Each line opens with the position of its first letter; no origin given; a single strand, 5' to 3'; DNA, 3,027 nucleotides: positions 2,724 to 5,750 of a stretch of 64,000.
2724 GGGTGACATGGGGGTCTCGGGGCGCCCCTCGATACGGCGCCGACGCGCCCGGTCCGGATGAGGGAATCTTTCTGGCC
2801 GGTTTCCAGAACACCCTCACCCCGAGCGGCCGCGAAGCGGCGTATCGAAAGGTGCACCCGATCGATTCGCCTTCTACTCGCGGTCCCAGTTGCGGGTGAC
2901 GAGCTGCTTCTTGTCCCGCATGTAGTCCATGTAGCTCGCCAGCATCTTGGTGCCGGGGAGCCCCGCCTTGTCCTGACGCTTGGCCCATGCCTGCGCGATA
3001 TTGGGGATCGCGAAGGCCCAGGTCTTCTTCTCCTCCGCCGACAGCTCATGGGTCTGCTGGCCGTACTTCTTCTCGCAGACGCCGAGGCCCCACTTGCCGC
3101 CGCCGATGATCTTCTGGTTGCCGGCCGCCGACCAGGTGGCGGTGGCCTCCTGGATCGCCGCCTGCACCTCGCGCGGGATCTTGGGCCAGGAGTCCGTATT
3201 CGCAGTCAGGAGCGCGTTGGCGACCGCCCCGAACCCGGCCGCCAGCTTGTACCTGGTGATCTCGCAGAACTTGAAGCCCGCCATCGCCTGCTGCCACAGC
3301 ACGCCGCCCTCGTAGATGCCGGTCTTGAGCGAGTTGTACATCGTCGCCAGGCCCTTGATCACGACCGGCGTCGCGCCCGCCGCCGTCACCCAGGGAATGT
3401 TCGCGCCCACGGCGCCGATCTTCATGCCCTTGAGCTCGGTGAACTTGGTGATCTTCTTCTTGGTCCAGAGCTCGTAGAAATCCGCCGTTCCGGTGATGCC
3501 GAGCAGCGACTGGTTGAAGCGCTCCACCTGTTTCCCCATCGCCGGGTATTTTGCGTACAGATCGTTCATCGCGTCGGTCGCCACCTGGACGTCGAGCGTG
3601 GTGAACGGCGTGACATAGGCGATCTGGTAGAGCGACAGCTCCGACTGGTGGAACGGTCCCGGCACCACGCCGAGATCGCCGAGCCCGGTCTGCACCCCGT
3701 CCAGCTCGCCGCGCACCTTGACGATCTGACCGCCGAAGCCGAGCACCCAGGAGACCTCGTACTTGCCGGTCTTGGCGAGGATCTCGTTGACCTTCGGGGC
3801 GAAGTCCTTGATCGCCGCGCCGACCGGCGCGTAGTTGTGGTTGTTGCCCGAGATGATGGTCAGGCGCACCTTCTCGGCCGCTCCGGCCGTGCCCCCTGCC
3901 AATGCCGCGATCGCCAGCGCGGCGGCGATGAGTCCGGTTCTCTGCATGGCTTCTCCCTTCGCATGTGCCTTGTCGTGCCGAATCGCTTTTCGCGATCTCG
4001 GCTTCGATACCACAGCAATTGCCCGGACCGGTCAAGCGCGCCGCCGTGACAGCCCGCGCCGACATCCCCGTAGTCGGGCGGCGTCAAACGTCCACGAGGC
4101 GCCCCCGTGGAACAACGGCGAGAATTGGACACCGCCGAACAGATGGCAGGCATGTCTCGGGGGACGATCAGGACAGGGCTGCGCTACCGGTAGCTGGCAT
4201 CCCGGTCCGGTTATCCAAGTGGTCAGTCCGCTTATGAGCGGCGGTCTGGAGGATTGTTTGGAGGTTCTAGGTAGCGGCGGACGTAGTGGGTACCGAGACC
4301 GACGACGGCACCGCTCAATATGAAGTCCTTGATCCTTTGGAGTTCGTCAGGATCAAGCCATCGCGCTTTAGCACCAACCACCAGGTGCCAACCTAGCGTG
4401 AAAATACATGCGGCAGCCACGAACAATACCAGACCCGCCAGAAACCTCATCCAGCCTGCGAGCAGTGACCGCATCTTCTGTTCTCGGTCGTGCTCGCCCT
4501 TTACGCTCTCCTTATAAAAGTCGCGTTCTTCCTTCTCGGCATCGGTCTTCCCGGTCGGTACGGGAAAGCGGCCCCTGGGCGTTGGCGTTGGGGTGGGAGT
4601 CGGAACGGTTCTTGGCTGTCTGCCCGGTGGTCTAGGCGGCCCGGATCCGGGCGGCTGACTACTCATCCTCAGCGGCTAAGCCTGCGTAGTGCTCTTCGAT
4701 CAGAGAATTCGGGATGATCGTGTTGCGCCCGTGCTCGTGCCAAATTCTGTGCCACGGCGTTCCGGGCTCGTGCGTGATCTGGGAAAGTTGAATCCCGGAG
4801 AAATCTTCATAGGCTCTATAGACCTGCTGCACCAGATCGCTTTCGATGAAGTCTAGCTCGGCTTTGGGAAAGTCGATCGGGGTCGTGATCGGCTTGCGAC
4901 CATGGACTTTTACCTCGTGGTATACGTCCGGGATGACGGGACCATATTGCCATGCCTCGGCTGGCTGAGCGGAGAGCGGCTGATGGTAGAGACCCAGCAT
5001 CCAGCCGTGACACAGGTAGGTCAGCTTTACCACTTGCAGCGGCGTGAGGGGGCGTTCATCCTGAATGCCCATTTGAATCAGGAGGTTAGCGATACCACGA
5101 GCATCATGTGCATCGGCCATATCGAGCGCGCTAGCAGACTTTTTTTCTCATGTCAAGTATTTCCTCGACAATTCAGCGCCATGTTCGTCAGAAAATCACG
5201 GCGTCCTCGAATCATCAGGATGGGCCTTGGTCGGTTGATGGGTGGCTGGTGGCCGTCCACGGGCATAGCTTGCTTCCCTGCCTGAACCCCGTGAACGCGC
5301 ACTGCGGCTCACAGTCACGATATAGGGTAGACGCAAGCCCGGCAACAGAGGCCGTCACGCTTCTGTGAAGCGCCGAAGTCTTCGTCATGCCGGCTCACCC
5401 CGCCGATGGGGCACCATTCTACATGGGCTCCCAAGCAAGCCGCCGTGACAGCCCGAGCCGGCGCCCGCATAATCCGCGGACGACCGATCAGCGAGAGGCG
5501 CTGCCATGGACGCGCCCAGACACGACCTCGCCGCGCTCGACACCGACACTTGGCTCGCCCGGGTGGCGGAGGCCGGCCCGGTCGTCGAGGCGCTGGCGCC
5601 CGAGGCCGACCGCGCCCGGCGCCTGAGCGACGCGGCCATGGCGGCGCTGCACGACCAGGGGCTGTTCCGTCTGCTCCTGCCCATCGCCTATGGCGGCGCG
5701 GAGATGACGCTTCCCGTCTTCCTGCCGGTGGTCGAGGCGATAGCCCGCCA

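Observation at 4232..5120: Panacea (DUF4065/SocA-like) antitoxin-type gene translationally coupled to an unclassifiable Pro-rich membrane protein: candidate new PanA-PanT pair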

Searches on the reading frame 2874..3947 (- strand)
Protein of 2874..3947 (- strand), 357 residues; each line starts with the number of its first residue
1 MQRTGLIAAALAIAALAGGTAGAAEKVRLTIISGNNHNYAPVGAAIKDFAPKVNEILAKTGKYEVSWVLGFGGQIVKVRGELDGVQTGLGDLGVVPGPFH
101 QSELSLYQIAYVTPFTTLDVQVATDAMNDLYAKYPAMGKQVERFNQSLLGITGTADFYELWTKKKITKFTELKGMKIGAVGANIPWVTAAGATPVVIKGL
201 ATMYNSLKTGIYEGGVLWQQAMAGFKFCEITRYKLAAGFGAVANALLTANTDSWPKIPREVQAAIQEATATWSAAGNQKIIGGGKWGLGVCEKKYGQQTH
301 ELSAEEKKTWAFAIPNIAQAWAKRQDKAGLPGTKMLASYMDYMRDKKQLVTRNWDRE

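Call 37: find_related_loci(query=window:2874-3947:-, collection=genome_contigs, flank=6000)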
Query window:2874-3947:- (357 aa) in genome_contigs; peptide patterns used: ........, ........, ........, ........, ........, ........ (x = any residue, [..] = any of these).
229 stretches matched a pattern; 14 encode a relative of the query (tblastn E <= 1e-3); 11 distinct loci.
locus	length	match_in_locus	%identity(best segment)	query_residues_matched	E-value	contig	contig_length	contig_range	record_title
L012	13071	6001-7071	97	1-357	0e+0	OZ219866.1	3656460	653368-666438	MAG: Alphaproteobacteria bacterium isolate 558767b7-c9c4-4971-8057-2abcdc083aa7 genome assembly, chromosome: 2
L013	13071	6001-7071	95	1-357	0e+0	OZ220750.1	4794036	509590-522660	MAG: Alphaproteobacteria bacterium isolate e85b98a5-d515-444b-a553-27111d8e7dd0 genome assembly, chromosome: 1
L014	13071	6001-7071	96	1-357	0e+0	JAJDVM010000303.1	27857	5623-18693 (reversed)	MAG: Defluviicoccus sp. isolate jk18x22bins.41 k141_269343, whole genome shotgun sequence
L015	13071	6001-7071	95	1-357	0e+0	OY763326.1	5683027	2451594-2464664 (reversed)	MAG: Alphaproteobacteria bacterium isolate a2cc6ff1-66e2-439d-8a67-f3e3a687b116 genome assembly, chromosome: 1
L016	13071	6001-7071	94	1-357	0e+0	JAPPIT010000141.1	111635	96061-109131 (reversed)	MAG: Defluviicoccus sp. isolate RHO2_bin_2 NODE_277_length_111635_cov_60.117127, whole genome shotgun sequence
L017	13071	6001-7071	91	1-357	0e+0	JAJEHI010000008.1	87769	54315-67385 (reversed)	MAG: Defluviicoccus sp. isolate p16x60bins.37 k141_551304, whole genome shotgun sequence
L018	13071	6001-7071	88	1-357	0e+0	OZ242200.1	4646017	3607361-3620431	MAG: Alphaproteobacteria bacterium isolate c7213ef7-7b21-4b7f-b524-caa2f272e1da genome assembly, chromosome: 1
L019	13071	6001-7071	92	1-357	0e+0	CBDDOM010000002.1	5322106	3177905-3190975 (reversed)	MAG: Alphaproteobacteria bacterium isolate 78d396fd-9330-4943-9dc2-f94f35060de0 genome assembly, contig: contig_2, whole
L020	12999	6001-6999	79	25-357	0e+0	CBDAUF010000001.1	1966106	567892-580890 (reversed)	MAG: Alphaproteobacteria bacterium isolate da7f95fe-6377-4274-8bb6-9737539f4857 genome assembly, contig: contig_1, whole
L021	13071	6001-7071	96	1-357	0e+0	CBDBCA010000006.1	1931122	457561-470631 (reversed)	MAG: Alphaproteobacteria bacterium isolate 48c0c1bc-ee5b-4fda-b559-4fcb29a961b4 genome assembly, contig: contig_6, whole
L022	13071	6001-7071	94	1-357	0e+0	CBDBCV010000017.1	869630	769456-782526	MAG: Alphaproteobacteria bacterium isolate 0a395d48-fa07-49d0-ad8e-9481763700a5 genome assembly, contig: contig_17, whol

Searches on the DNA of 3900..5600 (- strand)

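Call 62: search_dna_similar(query=L032:1510-2390:+, collection=ecoli_genomes, mode=distant, max_rows=15, max_evalue=0.001)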
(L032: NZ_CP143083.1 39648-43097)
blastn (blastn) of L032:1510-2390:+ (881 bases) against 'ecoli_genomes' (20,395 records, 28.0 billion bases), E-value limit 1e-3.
No match.

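Call 63: search_dna_similar(query=L028:1435-2302:+, collection=ecoli_genomes, mode=distant, max_rows=15, rows=spread, max_evalue=0.001)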
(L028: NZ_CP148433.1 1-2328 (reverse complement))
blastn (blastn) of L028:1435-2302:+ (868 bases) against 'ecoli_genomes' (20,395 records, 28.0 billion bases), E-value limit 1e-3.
Records with a match: 82; places in all: 85; records where one place covers at least 80% of the query: 48.
Genomes with a match: 82 of 5426; with a place that covers at least 80% of the query: 48. Places per genome that has any: lowest 1, median 1, highest 2. On chromosomes: 84 places; on plasmids: 1.
Best place of each record, by identity: >=99% 39; 95-99% 9; 60-80% 34.
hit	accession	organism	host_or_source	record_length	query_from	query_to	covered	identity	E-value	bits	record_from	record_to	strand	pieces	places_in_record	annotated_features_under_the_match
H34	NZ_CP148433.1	Escherichia coli strain Z1323CEC0013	Chicken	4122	1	868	100%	100.0%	0e+0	1566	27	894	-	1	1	Panacea domain-containing protein | hypothetical protein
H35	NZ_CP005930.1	Escherichia coli APEC IMT5155 strain APEC IMT5155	chicken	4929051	1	868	100%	99.5%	0e+0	1548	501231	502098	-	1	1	Panacea domain-containing protein | hypothetical protein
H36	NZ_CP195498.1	Escherichia coli strain 20AR0300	Homo sapiens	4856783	1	868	100%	99.5%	0e+0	1548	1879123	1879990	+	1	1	Panacea domain-containing protein | hypothetical protein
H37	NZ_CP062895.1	Escherichia coli strain Res13-Lact-ER02-39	Sus scrofa domesticus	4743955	1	868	100%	99.4%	0e+0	1544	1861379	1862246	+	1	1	Panacea domain-containing protein | hypothetical protein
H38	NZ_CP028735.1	Escherichia coli strain A41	Antechinus bellus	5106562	1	868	100%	99.4%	0e+0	1544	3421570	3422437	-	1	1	Panacea domain-containing protein | hypothetical protein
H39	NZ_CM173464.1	Escherichia coli strain E423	cloacal swab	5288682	1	868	100%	99.4%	0e+0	1544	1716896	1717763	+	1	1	Panacea domain-containing protein | hypothetical protein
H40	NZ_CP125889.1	Escherichia coli strain EPSSH018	missing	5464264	1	868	100%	99.2%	0e+0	1535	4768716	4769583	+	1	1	Panacea domain-containing protein | hypothetical protein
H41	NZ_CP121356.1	Escherichia coli strain rl0044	Sus scrofa domesticus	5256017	1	868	100%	99.0%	0e+0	1526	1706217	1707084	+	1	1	Panacea domain-containing protein | hypothetical protein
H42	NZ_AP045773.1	Escherichia coli strain 23CRST013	Homo sapiens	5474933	1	868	100%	99.0%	0e+0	1526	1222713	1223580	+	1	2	Panacea domain-containing protein | hypothetical protein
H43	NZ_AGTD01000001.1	Escherichia coli UMNF18 strain UMNF18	porcine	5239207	1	868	53%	72.4%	6e-47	258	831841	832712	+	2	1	Panacea domain-containing protein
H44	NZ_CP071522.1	Escherichia coli strain UPEC129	Homo sapiens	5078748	1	868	53%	72.4%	6e-47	258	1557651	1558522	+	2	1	Panacea domain-containing protein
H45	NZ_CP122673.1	Escherichia coli strain ETEC4071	Sus scrofa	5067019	1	868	53%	72.4%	6e-47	258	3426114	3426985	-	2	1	Panacea domain-containing protein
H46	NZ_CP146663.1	Escherichia coli strain MS 110-3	Homo sapiens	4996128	1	868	53%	72.4%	6e-47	258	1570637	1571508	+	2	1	Panacea domain-containing protein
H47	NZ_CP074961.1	Escherichia coli strain 01_3327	Homo sapiens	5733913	1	868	53%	72.4%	6e-47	258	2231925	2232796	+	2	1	Panacea domain-containing protein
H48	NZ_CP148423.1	Escherichia coli strain Z1323CEC0015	Chicken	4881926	1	868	53%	72.2%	8e-46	254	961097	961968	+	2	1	Panacea domain-containing protein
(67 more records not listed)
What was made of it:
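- Tried and rejected: E. coli genomes were probed with Shewanella and E. coli plasmid PanA loci (calls 62, 63).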

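Call 64: get_annotated_region(hit=H43, flank=1500)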
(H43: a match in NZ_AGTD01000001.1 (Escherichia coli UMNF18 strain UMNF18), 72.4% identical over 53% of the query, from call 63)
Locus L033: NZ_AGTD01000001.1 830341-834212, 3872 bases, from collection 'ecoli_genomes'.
description: Escherichia coli UMNF18 chromosome, whole genome shotgun sequence
organism: Escherichia coli UMNF18 strain UMNF18 (NCBI taxid 1050617)
replicon: chromosome; assembly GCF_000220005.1
host: porcine; source: lesion swab of diarrheal isolate; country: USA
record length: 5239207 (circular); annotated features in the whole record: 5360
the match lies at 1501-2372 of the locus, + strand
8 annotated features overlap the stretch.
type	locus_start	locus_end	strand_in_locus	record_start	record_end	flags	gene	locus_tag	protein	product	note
CDS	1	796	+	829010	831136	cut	-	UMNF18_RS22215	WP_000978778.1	hypothetical protein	-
CDS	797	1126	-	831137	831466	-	-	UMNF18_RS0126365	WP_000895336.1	hypothetical protein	-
CDS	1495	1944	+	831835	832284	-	-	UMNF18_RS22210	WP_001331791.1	Panacea domain-containing protein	-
CDS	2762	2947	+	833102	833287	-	-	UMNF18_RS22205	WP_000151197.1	hypothetical protein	-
CDS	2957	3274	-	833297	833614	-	-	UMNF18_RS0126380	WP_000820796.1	hypothetical protein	-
CDS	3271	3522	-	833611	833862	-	-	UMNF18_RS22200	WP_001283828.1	Arc family DNA-binding protein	-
CDS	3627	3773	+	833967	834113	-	-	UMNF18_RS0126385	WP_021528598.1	Arc family DNA-binding protein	-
CDS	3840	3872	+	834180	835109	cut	-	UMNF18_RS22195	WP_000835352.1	phage antirepressor Ant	-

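Call 65: get_annotated_region(hit=H42, flank=1200)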
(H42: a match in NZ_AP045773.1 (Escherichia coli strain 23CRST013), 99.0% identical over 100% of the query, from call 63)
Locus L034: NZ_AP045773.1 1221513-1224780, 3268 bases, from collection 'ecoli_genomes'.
description: Escherichia coli strain 23CRST013 chromosome, complete genome
organism: Escherichia coli strain 23CRST013 (NCBI taxid 562)
replicon: chromosome; assembly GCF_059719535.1
host: Homo sapiens; source: feces; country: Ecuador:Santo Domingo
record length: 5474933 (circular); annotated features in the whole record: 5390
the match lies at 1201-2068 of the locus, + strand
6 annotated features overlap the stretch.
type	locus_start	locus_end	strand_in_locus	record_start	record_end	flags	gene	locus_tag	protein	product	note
CDS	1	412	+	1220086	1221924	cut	-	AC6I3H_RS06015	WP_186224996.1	P22-gp16 family phage DNA ejection protein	-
CDS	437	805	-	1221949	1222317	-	-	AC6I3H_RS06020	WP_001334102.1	hypothetical protein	-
CDS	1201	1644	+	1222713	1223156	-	-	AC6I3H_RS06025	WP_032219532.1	Panacea domain-containing protein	-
CDS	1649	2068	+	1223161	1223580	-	-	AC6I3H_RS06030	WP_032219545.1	hypothetical protein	-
CDS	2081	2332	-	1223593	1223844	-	-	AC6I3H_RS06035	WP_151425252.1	Arc family DNA-binding protein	-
CDS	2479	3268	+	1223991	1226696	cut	-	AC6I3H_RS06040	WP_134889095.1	phage tailspike protein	-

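Call 81: search_rna_families(source=window, start=3900, end=5600, threshold=evalue, max_evalue=1)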
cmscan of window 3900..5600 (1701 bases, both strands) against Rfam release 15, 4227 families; matches with E-value up to 1: 2.
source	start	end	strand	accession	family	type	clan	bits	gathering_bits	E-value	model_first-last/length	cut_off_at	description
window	4058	4119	+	RF03013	nadA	Gene; sRNA;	-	23.9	37.5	0.013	1-62/62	no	nadA riboswitch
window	3900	4008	+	RF01395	isrL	Gene; sRNA;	-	15.1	35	0.14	235-345/345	5'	isrL Hfq binding RNA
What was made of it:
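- Tried and rejected: Both are treated as chance (call 81).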
